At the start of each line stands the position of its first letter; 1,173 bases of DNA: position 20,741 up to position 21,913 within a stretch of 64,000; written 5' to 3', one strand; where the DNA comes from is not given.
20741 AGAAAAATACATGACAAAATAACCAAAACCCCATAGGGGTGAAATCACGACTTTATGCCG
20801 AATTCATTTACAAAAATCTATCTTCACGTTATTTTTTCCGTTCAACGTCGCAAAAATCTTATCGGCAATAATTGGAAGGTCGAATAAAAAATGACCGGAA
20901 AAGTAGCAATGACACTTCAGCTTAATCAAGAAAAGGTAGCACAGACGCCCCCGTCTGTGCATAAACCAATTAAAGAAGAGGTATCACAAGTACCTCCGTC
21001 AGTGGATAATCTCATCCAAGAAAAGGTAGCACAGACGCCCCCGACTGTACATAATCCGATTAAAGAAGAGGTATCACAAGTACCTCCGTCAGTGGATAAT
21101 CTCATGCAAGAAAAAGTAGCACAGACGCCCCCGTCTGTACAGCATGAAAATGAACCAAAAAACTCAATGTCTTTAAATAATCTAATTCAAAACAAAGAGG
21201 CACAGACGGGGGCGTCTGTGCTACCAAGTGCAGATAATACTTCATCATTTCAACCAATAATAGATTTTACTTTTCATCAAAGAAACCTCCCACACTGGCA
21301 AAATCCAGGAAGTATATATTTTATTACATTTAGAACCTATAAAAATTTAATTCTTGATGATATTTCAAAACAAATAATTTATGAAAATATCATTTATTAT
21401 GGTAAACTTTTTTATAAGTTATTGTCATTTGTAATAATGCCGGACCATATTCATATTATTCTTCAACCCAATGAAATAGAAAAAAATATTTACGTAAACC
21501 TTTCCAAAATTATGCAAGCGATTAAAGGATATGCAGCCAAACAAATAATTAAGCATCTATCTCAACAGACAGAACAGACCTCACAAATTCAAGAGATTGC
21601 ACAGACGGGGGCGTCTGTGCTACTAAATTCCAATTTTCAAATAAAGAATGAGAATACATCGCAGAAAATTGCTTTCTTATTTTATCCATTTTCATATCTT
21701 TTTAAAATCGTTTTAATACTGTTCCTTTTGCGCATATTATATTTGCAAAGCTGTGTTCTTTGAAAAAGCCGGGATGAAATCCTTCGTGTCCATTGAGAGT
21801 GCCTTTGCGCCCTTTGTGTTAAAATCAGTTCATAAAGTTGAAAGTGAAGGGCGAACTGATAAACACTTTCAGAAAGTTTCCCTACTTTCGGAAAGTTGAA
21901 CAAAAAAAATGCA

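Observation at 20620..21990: REP-associated tyrosine transposase embedded in its own REPs: a 3-unit REP array in the 5' region and inverted REPs bracketing the catalytic core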

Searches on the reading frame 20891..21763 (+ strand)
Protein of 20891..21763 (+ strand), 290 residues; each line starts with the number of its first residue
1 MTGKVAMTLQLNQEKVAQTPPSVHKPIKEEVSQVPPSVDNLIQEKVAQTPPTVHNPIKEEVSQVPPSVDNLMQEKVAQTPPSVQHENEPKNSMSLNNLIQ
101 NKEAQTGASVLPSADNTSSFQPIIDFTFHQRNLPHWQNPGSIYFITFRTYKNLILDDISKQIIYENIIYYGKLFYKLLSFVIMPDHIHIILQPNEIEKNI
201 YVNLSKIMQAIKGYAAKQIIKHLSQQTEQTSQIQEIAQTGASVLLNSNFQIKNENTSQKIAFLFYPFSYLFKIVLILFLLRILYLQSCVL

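Call 4: search_protein_families(library=pfam, proteins=[window:20891-21763:+], max_evalue=1)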
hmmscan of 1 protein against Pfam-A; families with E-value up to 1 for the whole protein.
window:20891-21763:+ (290 aa): 1 family
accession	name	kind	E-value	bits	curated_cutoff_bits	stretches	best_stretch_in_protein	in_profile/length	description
PF01797.21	Y1_Tnp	-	3.4e-06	27.6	23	1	171-229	37-90/121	Transposase IS200 like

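Call 9: find_homologous_proteins(query=window:20891-21763:+, max_evalue=0.001)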
Query window:20891-21763:+ (290 aa): 27 proteins with E <= 0.001 among 813 candidates.
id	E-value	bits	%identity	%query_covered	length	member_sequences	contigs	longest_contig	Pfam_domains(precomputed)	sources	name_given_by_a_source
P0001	2.3e-183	626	100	100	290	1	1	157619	PF01797.22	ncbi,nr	ncbi:MAG: hypothetical protein HW421_1217 [Ignavibacteria bacterium]|nr:hypothetical protein [Ignavi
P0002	2.1e-51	193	61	60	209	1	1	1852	-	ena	-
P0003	7.7e-50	188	50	77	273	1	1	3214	PF01797.22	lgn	-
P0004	5.7e-47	179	57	60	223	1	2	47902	PF01797.22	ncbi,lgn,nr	ncbi:MAG: transposase [Candidatus Kapabacteria bacterium]|nr:transposase [Candidatus Kapabacteria ba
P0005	3.0e-46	176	54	65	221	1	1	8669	PF01797.22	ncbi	-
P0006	8.5e-43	165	62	42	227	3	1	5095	PF01797.22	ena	-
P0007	1.1e-40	158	50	70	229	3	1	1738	PF01797.22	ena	-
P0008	1.2e-39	155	59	43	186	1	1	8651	-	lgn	-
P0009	2.7e-39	153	49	51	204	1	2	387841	-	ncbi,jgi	jgi:putative transposase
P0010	8.9e-39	152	54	45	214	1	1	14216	PF01797.22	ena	-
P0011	1.1e-38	151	64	36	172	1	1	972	PF01797.22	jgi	jgi:putative transposase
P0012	3.7e-38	150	56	41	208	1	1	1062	PF01797.22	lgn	-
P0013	4.8e-38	149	56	46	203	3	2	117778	PF01797.22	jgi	-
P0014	1.5e-37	148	51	55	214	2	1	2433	PF01797.22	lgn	-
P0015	3.3e-37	147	56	43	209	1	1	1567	PF01797.22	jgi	jgi:putative transposase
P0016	4.1e-37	146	49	60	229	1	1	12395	PF01797.22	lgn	-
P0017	1.5e-36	144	52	50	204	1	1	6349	PF01797.22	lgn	-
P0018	2.3e-33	134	54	47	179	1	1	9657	PF01797.22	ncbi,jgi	jgi:putative transposase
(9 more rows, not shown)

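Call 18: find_encoding_contigs(protein=P0004, flank=10000, max_places=3)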
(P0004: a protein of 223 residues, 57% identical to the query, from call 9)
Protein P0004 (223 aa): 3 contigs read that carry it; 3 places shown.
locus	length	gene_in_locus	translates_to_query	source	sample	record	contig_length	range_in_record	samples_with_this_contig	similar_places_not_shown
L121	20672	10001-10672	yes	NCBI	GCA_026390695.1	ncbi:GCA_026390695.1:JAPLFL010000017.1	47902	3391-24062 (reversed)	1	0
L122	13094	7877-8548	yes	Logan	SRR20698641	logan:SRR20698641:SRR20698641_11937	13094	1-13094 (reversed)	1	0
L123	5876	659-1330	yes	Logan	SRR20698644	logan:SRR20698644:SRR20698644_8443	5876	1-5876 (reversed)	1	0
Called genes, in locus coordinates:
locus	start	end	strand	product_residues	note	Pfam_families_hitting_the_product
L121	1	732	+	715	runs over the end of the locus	-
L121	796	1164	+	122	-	-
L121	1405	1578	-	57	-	-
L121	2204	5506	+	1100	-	PF00176:SNF2-rel_dom (weak), PF13091:PLDc_2 (weak), PF04851:ResIII (weak), PF00271:Helicase_C, PF22590:Cas3-like_C_2 (weak)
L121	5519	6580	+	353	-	PF17761:DUF1016_N, PF06250:YhcG_C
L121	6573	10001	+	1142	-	PF20473:MmeI_Mtase (weak), PF07669:Eco57I, PF12950:TaqI_C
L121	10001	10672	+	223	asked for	PF01797:Y1_Tnp (weak)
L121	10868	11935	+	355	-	PF17761:DUF1016_N, PF06250:YhcG_C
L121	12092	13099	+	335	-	PF13310:Virulence_RhuM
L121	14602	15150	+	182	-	-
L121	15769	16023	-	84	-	PF05016:ParE_toxin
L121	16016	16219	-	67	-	-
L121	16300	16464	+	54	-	-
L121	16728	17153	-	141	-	-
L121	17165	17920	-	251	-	-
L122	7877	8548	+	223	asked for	PF01797:Y1_Tnp (weak)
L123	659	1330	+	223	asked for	PF01797:Y1_Tnp (weak)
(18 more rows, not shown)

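Call 19: find_encoding_contigs(protein=P0006, flank=5000, max_places=3)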
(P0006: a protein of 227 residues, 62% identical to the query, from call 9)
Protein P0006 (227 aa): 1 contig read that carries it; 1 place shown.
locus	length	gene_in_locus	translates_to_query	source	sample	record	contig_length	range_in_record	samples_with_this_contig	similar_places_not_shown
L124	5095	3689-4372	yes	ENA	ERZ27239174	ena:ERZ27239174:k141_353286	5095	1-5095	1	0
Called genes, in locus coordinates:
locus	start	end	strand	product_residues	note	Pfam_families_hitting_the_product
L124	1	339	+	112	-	?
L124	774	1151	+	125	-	-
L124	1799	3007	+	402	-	-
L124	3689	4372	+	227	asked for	PF01797:Y1_Tnp (weak)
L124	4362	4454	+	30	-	-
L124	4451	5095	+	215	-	?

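Call 20: find_encoding_contigs(protein=P0003, flank=5000, max_places=3)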
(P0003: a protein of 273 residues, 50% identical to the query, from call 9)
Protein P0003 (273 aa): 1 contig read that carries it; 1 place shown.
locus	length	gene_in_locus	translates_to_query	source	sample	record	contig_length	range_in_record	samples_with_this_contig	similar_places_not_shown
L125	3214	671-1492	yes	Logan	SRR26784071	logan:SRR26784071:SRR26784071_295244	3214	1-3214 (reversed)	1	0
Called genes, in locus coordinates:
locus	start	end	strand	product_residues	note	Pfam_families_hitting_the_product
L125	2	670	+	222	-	?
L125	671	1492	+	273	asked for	PF01797:Y1_Tnp (faint)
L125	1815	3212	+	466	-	?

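Call 27: find_encoding_contigs(protein=P0009, flank=10000, max_places=2)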
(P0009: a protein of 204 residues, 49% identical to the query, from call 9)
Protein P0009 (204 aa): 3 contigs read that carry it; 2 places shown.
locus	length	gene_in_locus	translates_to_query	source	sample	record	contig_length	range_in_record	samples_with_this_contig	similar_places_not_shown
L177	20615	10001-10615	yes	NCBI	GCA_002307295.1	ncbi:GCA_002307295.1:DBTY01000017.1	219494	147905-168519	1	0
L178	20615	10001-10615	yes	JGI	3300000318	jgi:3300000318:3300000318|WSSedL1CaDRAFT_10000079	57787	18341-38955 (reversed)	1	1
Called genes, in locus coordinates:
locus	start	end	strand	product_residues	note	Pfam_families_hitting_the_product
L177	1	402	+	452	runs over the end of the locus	PF00072:Response_reg, PF00158:Sigma54_activat, PF14532:Sigma54_activ_2, PF07728:AAA_5, PF25601:AAA_lid_14, PF02954:HTH_8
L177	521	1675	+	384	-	PF00989:PAS (faint), PF13426:PAS_9, PF00512:HisKA, PF02518:HATPase_c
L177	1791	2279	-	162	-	-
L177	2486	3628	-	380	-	PF22020:RlmL_1st, PF02926:THUMP, PF01170:UPF0020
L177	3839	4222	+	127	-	-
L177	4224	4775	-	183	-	-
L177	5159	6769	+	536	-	PF02463:SMC_N (faint), PF00005:ABC_tran, PF06414:Zeta_toxin (faint), PF13304:AAA_21 (faint), PF13401:AAA_22 (faint), PF13555:AAA_29 (faint), PF13558:SbcC_Walker_B (faint), PF00005:ABC_tran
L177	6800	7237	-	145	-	PF07973:tRNA_SAD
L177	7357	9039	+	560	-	PF00005:ABC_tran, PF02463:SMC_N (faint), PF13555:AAA_29 (faint), PF01926:MMR_HSR1 (faint), PF13238:AAA_18 (faint), PF13304:AAA_21 (faint), PF12848:ABC_tran_Xtn, PF00005:ABC_tran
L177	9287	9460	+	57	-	-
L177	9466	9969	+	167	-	-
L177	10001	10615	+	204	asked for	-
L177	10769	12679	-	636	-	PF02518:HATPase_c (weak), PF13589:HATPase_c_3, PF00183:HSP90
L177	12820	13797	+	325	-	PF00483:NTP_transferase, PF12804:NTP_transf_3, PF25084:LbH_EIF2B (weak), PF00132:Hexapep (faint), PF25087:GMPPB_C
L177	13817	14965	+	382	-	PF00438:S-AdoMet_synt_N, PF02772:S-AdoMet_synt_M, PF02773:S-AdoMet_synt_C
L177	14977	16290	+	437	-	PF05221:AdoHcyase, PF00670:AdoHcyase_NAD, PF02826:2-Hacid_dh_C, PF07991:KARI_N (weak), PF13241:NAD_binding_7 (faint)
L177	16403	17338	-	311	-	PF00126:HTH_1, PF03466:LysR_substrate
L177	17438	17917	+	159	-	PF00210:Ferritin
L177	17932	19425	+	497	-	PF00199:Catalase, PF06628:Catalase-rel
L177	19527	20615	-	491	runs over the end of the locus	PF08323:Glyco_transf_5, PF00534:Glycos_transf_1, PF13692:Glyco_trans_1_4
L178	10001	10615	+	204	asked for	-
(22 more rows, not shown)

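Call 28: find_encoding_contigs(protein=P0013, flank=10000, max_places=2)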
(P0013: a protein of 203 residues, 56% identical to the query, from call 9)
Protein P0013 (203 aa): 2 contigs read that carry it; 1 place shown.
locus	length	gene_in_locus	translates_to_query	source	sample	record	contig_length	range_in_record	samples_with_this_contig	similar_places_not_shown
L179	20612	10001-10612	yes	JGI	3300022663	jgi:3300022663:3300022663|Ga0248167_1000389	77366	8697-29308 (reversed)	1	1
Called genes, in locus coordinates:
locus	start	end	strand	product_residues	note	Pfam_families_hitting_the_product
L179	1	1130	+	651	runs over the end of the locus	PF06739:SBBP (faint), PF18962:Por_Secre_tail (weak), PF13860:FlgD_ig (weak)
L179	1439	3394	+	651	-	PF12801:Fer4_5, PF12838:Fer4_7 (faint)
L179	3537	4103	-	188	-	PF16357:PepSY_TM_like_2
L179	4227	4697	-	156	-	PF16267:DUF4920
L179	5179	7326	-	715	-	PF18962:Por_Secre_tail (weak), PF09603:Fib_succ_major, PF07603:Lcl_C (faint), PF09603:Fib_succ_major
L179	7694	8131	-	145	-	PF07973:tRNA_SAD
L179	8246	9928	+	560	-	PF00005:ABC_tran, PF02463:SMC_N (faint), PF13304:AAA_21 (faint), PF12848:ABC_tran_Xtn, PF00005:ABC_tran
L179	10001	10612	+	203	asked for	PF01797:Y1_Tnp (weak)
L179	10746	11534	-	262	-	PF12146:Hydrolase_4, PF00561:Abhydrolase_1, PF12697:Abhydrolase_6, PF03096:Ndr (faint), PF00561:Abhydrolase_1 (weak)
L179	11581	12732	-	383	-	PF01594:AI-2E_transport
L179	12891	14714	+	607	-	PF18027:Pepdidase_M14_N (weak), PF00246:Peptidase_M14, PF25275:Golvesin_C, PF18962:Por_Secre_tail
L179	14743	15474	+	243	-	PF04402:SIMPL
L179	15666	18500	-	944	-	PF00933:Glyco_hydro_3, PF01915:Glyco_hydro_3_C, PF03422:CBM_6, PF18099:CBM_35_2, PF18962:Por_Secre_tail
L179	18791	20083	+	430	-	PF25852:DUF6242_C (faint), PF15902:Sortilin-Vps10 (faint), PF02012:BNR (faint), PF18962:Por_Secre_tail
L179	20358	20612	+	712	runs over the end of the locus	PF15902:Sortilin-Vps10 (faint), PF14870:PSII_BNR, PF18962:Por_Secre_tail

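Call 29: find_encoding_contigs(protein=P0005, flank=5000, max_places=2)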
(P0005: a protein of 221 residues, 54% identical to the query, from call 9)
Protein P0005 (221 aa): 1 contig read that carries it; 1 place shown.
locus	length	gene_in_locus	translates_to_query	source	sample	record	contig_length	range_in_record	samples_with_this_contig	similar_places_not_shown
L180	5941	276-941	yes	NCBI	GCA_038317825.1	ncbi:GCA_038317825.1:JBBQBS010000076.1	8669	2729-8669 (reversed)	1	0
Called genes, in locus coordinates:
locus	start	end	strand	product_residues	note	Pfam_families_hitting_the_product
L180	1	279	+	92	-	?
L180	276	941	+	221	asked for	PF01797:Y1_Tnp (weak)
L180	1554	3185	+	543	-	PF13429:TPR_15 (faint), PF00515:TPR_1 (faint), PF07719:TPR_2 (faint), PF13181:TPR_8 (faint), PF13374:TPR_10 (faint), PF13414:TPR_11 (faint), PF13432:TPR_16 (weak), PF12895:ANAPC3 (weak), +9 more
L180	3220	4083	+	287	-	PF20560:MotA_N, PF01618:MotA_ExbB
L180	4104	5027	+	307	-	PF13677:MotB_plug, PF00691:OmpA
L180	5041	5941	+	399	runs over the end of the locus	PF00072:Response_reg, PF13487:HD_5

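Call 33: search_solved_structures(query=P0002, max_evalue=1, show_alignments=2)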
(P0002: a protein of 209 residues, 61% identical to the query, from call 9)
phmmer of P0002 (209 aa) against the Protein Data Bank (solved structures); distinct sequences matched with E-value up to 1: 10.
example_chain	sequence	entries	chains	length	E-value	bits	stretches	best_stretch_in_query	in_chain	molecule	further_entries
4er8_A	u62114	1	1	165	0.026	17.7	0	154-195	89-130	TnpArep for protein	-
3pkz_A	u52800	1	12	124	0.13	15.3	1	116-187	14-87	Recombinase Sin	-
5c31_A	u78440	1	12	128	0.14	15.2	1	116-187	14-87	Sin, putative plasmid resolvase dimer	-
5c32_B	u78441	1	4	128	0.14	15.2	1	116-187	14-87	Putative transposon Tn552 DNA-invertase bin3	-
5c34_B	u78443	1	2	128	0.15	15.2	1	116-187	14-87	Putative transposon Tn552 DNA-invertase bin3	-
5c35_A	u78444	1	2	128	0.28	14.3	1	116-187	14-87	Recombinase Sin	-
2r0q_C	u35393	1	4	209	0.53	13.4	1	116-187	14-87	Putative transposon Tn552 DNA-invertase bin3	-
8voh_A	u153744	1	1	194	0.94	12.6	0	138-178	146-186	Integrin alpha-M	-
3w1f_A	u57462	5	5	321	0.99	12.5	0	54-121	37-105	Dual specificity protein kinase TTK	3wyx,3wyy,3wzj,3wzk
3vqu_A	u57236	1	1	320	0.99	12.5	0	54-121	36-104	Dual specificity protein kinase TTK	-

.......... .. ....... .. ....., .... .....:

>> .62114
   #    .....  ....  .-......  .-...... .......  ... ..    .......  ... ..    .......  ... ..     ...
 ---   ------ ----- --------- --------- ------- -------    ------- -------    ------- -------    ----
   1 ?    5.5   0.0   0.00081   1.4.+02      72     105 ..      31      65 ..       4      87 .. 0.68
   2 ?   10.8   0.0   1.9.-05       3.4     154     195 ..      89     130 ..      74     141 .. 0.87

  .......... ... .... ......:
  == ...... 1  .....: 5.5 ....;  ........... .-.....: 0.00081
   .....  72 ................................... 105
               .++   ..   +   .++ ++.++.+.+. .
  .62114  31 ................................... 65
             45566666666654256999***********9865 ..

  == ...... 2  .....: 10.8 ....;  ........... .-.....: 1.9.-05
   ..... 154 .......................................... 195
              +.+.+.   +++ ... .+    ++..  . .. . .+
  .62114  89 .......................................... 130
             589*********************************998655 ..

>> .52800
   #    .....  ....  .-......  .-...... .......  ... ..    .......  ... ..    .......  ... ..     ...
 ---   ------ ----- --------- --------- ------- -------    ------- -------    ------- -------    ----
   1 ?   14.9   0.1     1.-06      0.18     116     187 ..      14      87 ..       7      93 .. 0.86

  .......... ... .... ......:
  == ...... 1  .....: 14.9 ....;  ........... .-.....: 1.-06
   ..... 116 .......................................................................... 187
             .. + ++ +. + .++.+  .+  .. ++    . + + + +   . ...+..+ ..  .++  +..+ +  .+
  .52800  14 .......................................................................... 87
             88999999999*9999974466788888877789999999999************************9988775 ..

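Call 41: search_protein_families(library=ncbifam, proteins=[window:20891-21763:+, P0002, P0009], max_evalue=0.1)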
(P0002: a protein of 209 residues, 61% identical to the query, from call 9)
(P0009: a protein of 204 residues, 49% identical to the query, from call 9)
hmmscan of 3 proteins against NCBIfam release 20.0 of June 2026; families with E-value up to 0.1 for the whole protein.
window:20891-21763:+ (290 aa): 2 families
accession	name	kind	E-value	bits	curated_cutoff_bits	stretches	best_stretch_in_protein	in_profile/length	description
NF047646.1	REP_Tyr_transpos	equivalog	1.4e-12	47.7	80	1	134-232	3-100/146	REP-associated tyrosine transposase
NF033573.1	transpos_IS200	equivalog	3.7e-05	23.9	55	1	143-229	14-96/126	IS200/IS605 family transposase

P0002 (209 aa): 2 families
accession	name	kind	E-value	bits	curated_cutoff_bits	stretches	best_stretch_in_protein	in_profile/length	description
NF047646.1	REP_Tyr_transpos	equivalog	3.4e-23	82.1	80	1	47-199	3-145/146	REP-associated tyrosine transposase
NF033573.1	transpos_IS200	equivalog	0.00073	19.8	55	1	84-140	43-94/126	IS200/IS605 family transposase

P0009 (204 aa): 2 families
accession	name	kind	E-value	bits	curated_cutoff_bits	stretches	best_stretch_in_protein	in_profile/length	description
NF047646.1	REP_Tyr_transpos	equivalog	5.3e-25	88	80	1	52-201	3-145/146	REP-associated tyrosine transposase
NF033573.1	transpos_IS200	equivalog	0.00074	19.7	55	1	60-142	13-91/126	IS200/IS605 family transposase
